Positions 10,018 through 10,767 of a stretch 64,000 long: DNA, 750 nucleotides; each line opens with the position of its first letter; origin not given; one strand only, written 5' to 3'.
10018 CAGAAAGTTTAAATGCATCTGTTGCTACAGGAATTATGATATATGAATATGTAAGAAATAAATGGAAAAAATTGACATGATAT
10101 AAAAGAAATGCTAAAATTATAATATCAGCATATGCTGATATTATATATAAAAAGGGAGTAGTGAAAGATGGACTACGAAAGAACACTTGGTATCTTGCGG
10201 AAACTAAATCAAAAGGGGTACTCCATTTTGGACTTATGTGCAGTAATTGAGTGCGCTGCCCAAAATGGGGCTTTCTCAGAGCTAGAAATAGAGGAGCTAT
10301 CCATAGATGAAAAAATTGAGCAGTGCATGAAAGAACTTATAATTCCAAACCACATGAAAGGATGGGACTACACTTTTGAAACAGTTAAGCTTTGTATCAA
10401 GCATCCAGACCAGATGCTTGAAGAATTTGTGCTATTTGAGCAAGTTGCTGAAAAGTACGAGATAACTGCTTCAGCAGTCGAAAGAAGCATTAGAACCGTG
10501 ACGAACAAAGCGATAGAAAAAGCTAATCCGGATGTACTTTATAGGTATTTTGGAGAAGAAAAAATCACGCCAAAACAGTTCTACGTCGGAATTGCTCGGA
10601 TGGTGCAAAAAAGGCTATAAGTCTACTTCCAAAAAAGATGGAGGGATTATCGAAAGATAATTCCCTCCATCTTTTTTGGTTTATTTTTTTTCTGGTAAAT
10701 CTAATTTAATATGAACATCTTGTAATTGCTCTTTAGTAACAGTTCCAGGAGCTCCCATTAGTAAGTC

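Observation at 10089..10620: Stand-alone Spo0A C-terminal-domain-like protein behind a perfect 28-bp palindrome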

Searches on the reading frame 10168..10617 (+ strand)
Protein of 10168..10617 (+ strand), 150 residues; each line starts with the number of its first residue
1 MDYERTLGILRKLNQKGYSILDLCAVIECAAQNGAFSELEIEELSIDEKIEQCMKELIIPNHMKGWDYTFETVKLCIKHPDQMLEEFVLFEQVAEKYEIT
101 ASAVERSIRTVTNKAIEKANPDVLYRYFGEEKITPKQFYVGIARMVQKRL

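Call 3: search_protein_families(library=pfam, proteins=[window:10168-10617:+], max_evalue=1)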
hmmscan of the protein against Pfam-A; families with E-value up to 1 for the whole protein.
window:10168-10617:+ (150 aa): 2 families
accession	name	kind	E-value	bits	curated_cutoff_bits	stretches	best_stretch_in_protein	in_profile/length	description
PF08769.17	Spo0A_C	-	1.1e-16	61.1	25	1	50-131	1-83/104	Sporulation initiation factor Spo0A C terminal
PF12455.13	Dynactin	-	0.096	12.4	25.6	0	7-56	133-182/286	Dynein associated protein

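Call 4: search_protein_families(library=ncbifam, proteins=[window:10168-10617:+], max_evalue=1)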
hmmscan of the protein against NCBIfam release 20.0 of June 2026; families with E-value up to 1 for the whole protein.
window:10168-10617:+ (150 aa): 2 families
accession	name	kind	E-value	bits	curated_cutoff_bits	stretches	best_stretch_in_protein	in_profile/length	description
TIGR02875.1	spore_0_A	equivalog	5.2e-13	48.8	200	1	37-130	140-233/262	sporulation transcription factor Spo0A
NF051487.1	bifunc_PcaCD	exception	0.049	12.7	430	1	74-132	254-311/413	bifunctional 4-carboxymuconolactone decarboxylase/3-oxoadipate enol-lactonase PcaCD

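Call 8: find_homologous_proteins(query=window:10168-10617:+)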
Query window:10168-10617:+ (150 aa): 3 proteins with E <= 0.001 among 8 candidates.
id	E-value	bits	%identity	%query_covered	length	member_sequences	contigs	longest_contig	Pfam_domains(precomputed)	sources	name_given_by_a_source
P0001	6.8e-93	326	99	100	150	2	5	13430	PF08769.18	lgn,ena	-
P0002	3.9e-82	291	88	100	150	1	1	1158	PF08769.18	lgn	-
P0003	2.0e-71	256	79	100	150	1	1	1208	PF08769.18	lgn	-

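Call 11: search_solved_structures(query=window:10168-10617:+, max_evalue=1, show_alignments=2)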
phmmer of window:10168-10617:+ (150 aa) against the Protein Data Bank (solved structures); distinct sequences matched with E-value up to 1: 3.
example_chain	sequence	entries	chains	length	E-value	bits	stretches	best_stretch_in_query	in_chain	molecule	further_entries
1fc3_A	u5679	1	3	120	2.1e-07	34.1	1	45-130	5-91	SPO0A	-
1lq1_A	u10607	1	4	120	6.1e-07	32.6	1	45-130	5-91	Stage 0 sporulation protein A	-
3ld1_A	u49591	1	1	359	0.8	12.8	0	65-133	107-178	Replicase polyprotein 1a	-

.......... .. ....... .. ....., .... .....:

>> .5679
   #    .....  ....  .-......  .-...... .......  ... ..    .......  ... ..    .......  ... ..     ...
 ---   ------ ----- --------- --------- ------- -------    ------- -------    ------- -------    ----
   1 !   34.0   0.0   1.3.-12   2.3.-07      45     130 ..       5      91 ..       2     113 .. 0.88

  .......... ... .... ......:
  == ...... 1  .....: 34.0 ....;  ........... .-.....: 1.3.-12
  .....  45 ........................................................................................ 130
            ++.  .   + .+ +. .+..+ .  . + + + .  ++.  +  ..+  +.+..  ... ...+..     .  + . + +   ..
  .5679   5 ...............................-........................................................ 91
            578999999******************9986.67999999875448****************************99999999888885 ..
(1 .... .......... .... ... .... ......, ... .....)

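Call 12: find_encoding_contigs(protein=P0001, flank=6000, max_places=6)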
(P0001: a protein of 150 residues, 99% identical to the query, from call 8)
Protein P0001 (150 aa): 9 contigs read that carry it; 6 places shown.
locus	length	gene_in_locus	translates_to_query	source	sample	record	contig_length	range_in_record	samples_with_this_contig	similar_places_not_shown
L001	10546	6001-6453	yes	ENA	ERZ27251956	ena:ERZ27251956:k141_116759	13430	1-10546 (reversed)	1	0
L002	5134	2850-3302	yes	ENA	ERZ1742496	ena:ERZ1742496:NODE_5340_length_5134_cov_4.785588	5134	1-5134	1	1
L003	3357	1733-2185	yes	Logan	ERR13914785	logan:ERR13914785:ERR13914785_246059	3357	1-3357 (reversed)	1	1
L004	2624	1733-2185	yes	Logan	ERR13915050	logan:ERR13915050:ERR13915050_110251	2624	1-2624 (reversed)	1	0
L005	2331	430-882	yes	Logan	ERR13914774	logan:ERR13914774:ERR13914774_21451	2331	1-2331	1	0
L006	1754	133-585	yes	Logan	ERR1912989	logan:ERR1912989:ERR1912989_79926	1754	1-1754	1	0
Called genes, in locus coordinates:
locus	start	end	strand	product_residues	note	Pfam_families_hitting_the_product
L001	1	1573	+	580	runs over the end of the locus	PF00501:AMP-binding, PF23562:AMP-binding_C_3 (weak)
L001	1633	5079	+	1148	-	PF17757:UvrB_inter, PF02559:CarD_TRCF_RID, PF00270:DEAD, PF04851:ResIII, PF00271:Helicase_C, PF03461:TRCF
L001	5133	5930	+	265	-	PF22435:MRM3-like_sub_bind, PF08032:SpoU_sub_bind, PF00588:SpoU_methylase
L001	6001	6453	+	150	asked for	PF08769:Spo0A_C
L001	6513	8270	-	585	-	PF01336:tRNA_anti-codon, PF00152:tRNA-synt_2, PF02938:GAD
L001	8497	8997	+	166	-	-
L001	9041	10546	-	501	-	?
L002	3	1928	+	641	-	?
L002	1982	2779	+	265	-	PF22435:MRM3-like_sub_bind, PF08032:SpoU_sub_bind, PF00588:SpoU_methylase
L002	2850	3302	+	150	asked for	PF08769:Spo0A_C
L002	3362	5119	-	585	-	PF01336:tRNA_anti-codon, PF00152:tRNA-synt_2, PF02938:GAD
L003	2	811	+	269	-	?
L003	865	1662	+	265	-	PF22435:MRM3-like_sub_bind, PF08032:SpoU_sub_bind, PF00588:SpoU_methylase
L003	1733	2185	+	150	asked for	PF08769:Spo0A_C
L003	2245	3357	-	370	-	?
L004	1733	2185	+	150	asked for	PF08769:Spo0A_C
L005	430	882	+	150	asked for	PF08769:Spo0A_C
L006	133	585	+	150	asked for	PF08769:Spo0A_C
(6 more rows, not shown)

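Call 13: find_encoding_contigs(protein=P0002, flank=3000)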
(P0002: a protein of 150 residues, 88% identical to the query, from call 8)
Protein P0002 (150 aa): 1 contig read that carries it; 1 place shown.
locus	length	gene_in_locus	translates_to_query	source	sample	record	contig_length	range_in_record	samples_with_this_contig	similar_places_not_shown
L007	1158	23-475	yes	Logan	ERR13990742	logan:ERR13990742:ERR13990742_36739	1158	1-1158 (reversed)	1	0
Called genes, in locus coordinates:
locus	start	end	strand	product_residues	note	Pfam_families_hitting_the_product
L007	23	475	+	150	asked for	PF08769:Spo0A_C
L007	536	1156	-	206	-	?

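Call 14: find_encoding_contigs(protein=P0003, flank=3000)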
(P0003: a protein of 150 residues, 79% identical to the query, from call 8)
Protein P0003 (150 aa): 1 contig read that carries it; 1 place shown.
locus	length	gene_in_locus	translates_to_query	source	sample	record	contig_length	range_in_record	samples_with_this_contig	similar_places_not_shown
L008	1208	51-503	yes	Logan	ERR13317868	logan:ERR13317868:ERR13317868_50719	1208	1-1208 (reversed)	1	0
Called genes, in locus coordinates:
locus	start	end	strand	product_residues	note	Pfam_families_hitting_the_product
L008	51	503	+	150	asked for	PF08769:Spo0A_C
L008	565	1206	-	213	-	?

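Call 22: search_protein_representatives(protein=window:10168-10617:+)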
Query: 150 residues. Proteins with E-value up to 0.001 (for the whole library): 687; up to 1e-10: 21; up to 1e-30: 2. The best 150 are listed.
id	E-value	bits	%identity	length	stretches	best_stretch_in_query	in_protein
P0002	1.3e-82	290.9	88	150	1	1-150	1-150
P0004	3.8e-31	124.1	44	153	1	1-149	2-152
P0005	3.8e-30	120.8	44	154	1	1-149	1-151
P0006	4.2e-23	98.0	28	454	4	39-130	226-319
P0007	1.2e-20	90.1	30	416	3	48-130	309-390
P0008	1.1e-19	87.0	26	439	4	45-140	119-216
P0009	3.9e-19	85.1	36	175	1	4-148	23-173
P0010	5.2e-18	81.5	37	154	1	5-147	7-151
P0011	9.3e-17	77.4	28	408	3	21-146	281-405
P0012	9.7e-16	74.1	28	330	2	9-130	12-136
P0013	2.7e-15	72.7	26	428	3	46-131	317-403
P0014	9.0e-14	67.8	26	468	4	42-132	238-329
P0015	1.6e-13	66.9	30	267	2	46-142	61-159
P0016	2.3e-13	66.5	27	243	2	40-131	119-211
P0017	1.1e-12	64.3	28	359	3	50-136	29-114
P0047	3.1e-08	49.8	31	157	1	4-133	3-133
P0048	3.3e-08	49.7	26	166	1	7-131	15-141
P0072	1.9e-07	47.3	30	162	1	2-130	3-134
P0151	5.2e-06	42.6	30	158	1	14-143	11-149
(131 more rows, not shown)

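Call 25: search_protein_families(library=phrogs, proteins=[window:10168-10617:+, P0004, P0005, P0047, P0072], max_evalue=0.01)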
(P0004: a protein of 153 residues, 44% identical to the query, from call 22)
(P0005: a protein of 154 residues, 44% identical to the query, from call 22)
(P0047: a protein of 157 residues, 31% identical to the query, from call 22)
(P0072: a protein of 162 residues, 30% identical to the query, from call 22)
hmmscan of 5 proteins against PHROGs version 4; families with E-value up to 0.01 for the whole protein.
window:10168-10617:+ (150 aa): 2 families
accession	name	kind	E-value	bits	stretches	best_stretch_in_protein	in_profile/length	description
phrog_37855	-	unknown function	2.7e-09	37.5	1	40-130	154-245/278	-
phrog_24603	-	unknown function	6.4e-09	37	1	48-124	3-80/111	-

P0004 (153 aa): 2 families
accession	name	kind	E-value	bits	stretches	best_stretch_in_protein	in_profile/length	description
phrog_37855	-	unknown function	1.1e-08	35.5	1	43-133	156-246/278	-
phrog_24603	-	unknown function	1.4e-08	35.9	1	49-121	3-79/111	-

P0005 (154 aa): 2 families
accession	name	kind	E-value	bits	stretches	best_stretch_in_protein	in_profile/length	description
phrog_24603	-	unknown function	9.9e-10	39.6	1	48-118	3-74/111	-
phrog_37855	-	unknown function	7.3e-09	36.1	1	46-115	160-230/278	-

P0047 (157 aa): 2 families
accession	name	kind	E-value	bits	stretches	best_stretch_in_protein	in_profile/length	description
phrog_37855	-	unknown function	8.6e-34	117.8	1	6-154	121-269/278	-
phrog_24603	-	unknown function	1.3e-21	77.8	1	47-156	3-109/111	-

P0072 (162 aa): 2 families
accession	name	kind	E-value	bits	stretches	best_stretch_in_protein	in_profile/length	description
phrog_37855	-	unknown function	3.4e-22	79.8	1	43-159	154-270/278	-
phrog_24603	-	unknown function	3.7e-12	47.4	1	53-160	5-109/111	-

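Call 32: find_related_loci(query=A4, collection=genome_contigs, flank=6000)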
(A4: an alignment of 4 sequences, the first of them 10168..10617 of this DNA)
Query A4 (150 aa) in genome_contigs; peptide patterns used: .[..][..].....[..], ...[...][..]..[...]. (x = any residue, [..] = any of these).
108 stretches matched a pattern, but none encodes a relative of the query by tblastn (E <= 1e-3).

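Call 33: find_related_loci(query=A4, collection=metagenome_contigs, flank=6000)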
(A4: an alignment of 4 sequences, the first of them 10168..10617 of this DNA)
Query A4 (150 aa) in metagenome_contigs; peptide patterns used: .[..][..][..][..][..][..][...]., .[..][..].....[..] (x = any residue, [..] = any of these).
271 stretches matched a pattern; 2 encode a relative of the query (tblastn E <= 1e-3); 2 distinct loci.
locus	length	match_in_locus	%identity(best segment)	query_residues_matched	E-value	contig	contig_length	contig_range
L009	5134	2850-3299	99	1-150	3e-101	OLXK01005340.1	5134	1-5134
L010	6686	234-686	44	1-149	9e-40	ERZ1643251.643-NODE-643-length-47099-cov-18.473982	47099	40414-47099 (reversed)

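Call 37: find_homologous_proteins(query=A3, max_evalue=0.00001)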
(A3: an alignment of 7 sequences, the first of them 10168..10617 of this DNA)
Query A3 (7 sequences) (150 aa, profile of the alignment): 33 proteins with E <= 0.00001 among 3019 candidates.
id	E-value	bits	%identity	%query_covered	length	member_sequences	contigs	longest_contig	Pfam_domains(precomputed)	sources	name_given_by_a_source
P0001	4.9e-69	249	99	100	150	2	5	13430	PF08769.18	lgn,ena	-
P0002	7.4e-69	248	88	100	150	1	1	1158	PF08769.18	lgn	-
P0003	2.4e-68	247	79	100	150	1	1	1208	PF08769.18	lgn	-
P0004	3.0e-67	243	44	99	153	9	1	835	PF08769.18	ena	-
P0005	4.0e-64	233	43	100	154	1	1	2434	PF08769.18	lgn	-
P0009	1.1e-59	219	35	99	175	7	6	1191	PF08769.18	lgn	-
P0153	1.3e-58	215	44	98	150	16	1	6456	PF08769.18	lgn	-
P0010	1.4e-57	212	37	98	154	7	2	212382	PF08769.18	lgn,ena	-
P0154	3.2e-14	71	30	95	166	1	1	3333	PF08769.18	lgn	-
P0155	5.6e-10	57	34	67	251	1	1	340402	PF00072.31,PF08769.18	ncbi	-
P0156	1.8e-9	56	35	66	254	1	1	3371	PF00072.31,PF08769.18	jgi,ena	-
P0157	2.2e-9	55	31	67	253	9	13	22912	PF00072.31,PF08769.18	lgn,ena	-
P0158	2.6e-9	55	34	83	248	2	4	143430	PF00072.31,PF08769.18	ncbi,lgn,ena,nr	ncbi:MAG: sporulation transcription factor Spo0A [Clostridia bacterium]|nr:sporulation transcription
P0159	6.4e-9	54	32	59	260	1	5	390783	PF00072.31,PF08769.18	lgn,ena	-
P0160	8.9e-9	53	29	62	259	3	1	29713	PF00072.31,PF08769.18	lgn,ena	-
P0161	9.2e-9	53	35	71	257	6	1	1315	PF00072.31,PF08769.18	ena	-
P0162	1.2e-8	53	31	59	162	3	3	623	PF08769.18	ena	-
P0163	3.6e-8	51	31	59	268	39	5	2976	PF00072.31,PF08769.18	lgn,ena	-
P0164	4.3e-8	51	32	65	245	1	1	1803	PF00072.31,PF08769.18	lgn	-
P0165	5.0e-8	51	30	57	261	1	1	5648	PF00072.31,PF08769.18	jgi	-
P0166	8.8e-8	50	35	65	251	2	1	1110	PF00072.31,PF08769.18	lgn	-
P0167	1.3e-7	50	29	66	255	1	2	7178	PF00072.31,PF08769.18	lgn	-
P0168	1.5e-7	49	29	59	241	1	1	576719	PF00072.31,PF08769.18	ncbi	ncbi:sporulation transcription factor Spo0A [Oceanobacillus sp. CAU 1775]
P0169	2.1e-7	49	32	83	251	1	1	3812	PF00072.31,PF08769.18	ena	-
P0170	2.4e-7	49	32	83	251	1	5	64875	PF00072.31,PF08769.18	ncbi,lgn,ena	-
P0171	2.5e-7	49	33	67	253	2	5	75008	PF00072.31,PF08769.18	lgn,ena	-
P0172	2.5e-7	49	32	83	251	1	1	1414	PF00072.31,PF08769.18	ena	-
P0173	2.8e-7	48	32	83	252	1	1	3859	PF00072.31,PF08769.18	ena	-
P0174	3.0e-7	48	32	83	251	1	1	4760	PF00072.31,PF08769.18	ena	-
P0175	3.2e-7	48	32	83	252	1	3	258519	PF00072.31,PF08769.18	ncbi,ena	-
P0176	3.5e-7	48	31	83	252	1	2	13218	PF00072.31,PF08769.18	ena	-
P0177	4.1e-7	48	29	84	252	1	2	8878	PF00072.31,PF08769.18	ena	-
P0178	4.2e-7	48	29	84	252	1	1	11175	PF00072.31,PF08769.18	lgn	-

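Call 38: find_encoding_contigs(protein=P0010, flank=8000, max_places=3)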
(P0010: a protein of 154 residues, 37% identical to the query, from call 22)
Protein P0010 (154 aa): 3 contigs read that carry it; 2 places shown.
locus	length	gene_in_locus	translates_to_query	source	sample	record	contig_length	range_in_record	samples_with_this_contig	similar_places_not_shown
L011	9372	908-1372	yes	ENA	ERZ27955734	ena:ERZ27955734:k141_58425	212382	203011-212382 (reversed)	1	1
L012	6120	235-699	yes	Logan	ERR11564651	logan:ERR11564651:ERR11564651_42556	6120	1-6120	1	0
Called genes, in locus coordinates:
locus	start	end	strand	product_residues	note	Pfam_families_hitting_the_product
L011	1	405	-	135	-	?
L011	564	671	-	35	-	-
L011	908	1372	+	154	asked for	PF08769:Spo0A_C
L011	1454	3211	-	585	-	PF01336:tRNA_anti-codon, PF00152:tRNA-synt_2, PF02938:GAD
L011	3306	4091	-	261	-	PF22435:MRM3-like_sub_bind, PF08032:SpoU_sub_bind, PF00588:SpoU_methylase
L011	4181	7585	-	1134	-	PF17757:UvrB_inter, PF02559:CarD_TRCF_RID, PF00270:DEAD, PF04851:ResIII, PF00271:Helicase_C, PF03461:TRCF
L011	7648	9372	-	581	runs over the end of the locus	PF00501:AMP-binding, PF23562:AMP-binding_C_3 (weak), PF13193:AMP-binding_C (weak)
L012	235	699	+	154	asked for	PF08769:Spo0A_C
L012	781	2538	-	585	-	PF01336:tRNA_anti-codon, PF00152:tRNA-synt_2, PF02938:GAD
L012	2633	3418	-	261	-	PF22435:MRM3-like_sub_bind, PF08032:SpoU_sub_bind, PF00588:SpoU_methylase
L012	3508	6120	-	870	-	?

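Call 39: find_encoding_contigs(protein=P0153, flank=6000, max_places=3)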
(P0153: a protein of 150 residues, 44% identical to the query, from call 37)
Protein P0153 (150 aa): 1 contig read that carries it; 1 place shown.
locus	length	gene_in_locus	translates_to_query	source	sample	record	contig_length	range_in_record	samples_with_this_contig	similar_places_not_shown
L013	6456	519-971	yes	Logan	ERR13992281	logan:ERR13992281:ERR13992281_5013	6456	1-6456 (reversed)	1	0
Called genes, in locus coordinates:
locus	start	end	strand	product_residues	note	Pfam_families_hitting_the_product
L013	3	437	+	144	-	?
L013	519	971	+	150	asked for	PF08769:Spo0A_C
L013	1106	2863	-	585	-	PF01336:tRNA_anti-codon, PF00152:tRNA-synt_2, PF02938:GAD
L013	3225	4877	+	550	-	-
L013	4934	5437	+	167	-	-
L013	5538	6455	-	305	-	?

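Call 40: find_encoding_contigs(protein=P0005, flank=3000, max_places=3)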
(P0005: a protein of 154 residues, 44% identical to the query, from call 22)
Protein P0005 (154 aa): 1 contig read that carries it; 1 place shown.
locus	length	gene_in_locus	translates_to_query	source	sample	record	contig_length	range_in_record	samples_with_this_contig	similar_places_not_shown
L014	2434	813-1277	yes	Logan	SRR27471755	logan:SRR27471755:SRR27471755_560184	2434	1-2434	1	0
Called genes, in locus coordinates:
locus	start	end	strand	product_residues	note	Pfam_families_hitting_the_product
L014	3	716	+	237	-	?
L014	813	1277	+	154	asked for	PF08769:Spo0A_C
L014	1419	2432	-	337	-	?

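Call 41: find_encoding_contigs(protein=P0009, flank=3000, max_places=4)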
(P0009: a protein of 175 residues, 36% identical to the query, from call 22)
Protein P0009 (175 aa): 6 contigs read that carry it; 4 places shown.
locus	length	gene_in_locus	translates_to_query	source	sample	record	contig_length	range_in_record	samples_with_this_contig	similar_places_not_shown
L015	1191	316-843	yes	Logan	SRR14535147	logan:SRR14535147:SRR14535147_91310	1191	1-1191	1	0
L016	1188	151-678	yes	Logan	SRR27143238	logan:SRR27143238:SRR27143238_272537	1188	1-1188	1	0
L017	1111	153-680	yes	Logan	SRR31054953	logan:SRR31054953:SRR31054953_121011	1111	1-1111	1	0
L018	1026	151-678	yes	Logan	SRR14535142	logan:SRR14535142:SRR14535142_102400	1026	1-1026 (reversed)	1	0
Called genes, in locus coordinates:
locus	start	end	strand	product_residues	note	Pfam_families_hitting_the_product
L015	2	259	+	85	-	?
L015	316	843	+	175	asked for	PF08769:Spo0A_C (weak)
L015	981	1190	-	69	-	?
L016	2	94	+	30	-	?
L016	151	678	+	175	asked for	PF08769:Spo0A_C (weak)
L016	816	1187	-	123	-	?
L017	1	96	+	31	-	?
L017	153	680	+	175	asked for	PF08769:Spo0A_C (weak)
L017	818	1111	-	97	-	?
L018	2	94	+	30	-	?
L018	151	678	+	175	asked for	PF08769:Spo0A_C (weak)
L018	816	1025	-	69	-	?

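Call 47: find_homologous_proteins(query=A2, max_evalue=1e-8)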
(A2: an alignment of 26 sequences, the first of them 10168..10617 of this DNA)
Query A2 (26 sequences) (150 aa, profile of the alignment): 16 proteins with E <= 1e-8 among 3362 candidates.
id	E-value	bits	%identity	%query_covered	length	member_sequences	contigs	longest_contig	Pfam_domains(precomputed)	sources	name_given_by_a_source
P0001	1.1e-49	186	99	100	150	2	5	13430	PF08769.18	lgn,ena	-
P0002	1.6e-49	186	88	100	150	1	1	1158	PF08769.18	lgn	-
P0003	8.7e-49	183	79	100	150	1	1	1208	PF08769.18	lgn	-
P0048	5.2e-47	177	26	81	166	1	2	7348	PF08769.18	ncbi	-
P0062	8.4e-47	177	26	87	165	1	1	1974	PF08769.18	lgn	-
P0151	6.2e-44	167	28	90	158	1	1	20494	PF08769.18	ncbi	-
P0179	8.6e-43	164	30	59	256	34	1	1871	PF00072.31,PF08769.18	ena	-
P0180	1.1e-42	163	29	88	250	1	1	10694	PF00072.31,PF08769.18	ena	-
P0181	6.4e-42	161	26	87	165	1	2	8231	PF08769.18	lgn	-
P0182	3.7e-41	158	33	53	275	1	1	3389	PF00072.31,PF08769.18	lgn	-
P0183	1.7e-40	156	28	71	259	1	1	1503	PF00072.31,PF08769.18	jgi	-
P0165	7.8e-33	131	30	57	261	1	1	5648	PF00072.31,PF08769.18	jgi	-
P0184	2.1e-32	130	21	89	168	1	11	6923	PF08769.18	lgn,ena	-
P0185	3.4e-29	119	24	84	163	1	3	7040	PF08769.18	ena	-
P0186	8.1e-27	112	34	45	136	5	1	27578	PF08769.18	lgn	-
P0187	1.0e-26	111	23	55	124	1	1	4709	PF08769.18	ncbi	-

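Call 52: list_cluster_members(proteins=[window:10168-10617:+, window:10684-12438:-, window:9300-10094:+, window:1231-3837:+, window:33570-36014:+, window:19637-21103:+, window:45223-46653:+, window:54078-55604:+])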
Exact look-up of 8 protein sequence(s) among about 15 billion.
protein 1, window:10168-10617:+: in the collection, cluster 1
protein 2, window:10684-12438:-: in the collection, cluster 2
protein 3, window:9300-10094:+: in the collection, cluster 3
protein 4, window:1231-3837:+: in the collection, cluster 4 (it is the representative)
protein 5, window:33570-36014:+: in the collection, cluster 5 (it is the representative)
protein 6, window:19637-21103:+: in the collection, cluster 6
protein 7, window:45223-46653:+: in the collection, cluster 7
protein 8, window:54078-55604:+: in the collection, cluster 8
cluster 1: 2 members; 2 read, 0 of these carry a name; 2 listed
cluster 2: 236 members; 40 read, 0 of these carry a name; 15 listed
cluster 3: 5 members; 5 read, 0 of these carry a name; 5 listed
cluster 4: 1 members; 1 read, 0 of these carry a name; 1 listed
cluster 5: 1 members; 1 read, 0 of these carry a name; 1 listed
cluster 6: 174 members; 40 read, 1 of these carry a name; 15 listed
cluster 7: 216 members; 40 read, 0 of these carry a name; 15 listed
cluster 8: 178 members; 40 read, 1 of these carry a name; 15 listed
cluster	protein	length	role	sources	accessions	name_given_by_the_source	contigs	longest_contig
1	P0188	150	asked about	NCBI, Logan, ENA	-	-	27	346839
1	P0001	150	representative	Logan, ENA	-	-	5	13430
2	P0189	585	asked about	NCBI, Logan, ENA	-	-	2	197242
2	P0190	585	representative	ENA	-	-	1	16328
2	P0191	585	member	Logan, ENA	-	-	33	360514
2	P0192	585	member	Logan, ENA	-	-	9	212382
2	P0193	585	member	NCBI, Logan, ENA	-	-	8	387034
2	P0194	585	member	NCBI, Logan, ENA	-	-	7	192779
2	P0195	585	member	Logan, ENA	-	-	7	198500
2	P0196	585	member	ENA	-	-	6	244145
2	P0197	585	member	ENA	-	-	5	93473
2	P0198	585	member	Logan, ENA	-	-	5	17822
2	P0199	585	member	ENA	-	-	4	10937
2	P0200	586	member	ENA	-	-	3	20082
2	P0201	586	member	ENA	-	-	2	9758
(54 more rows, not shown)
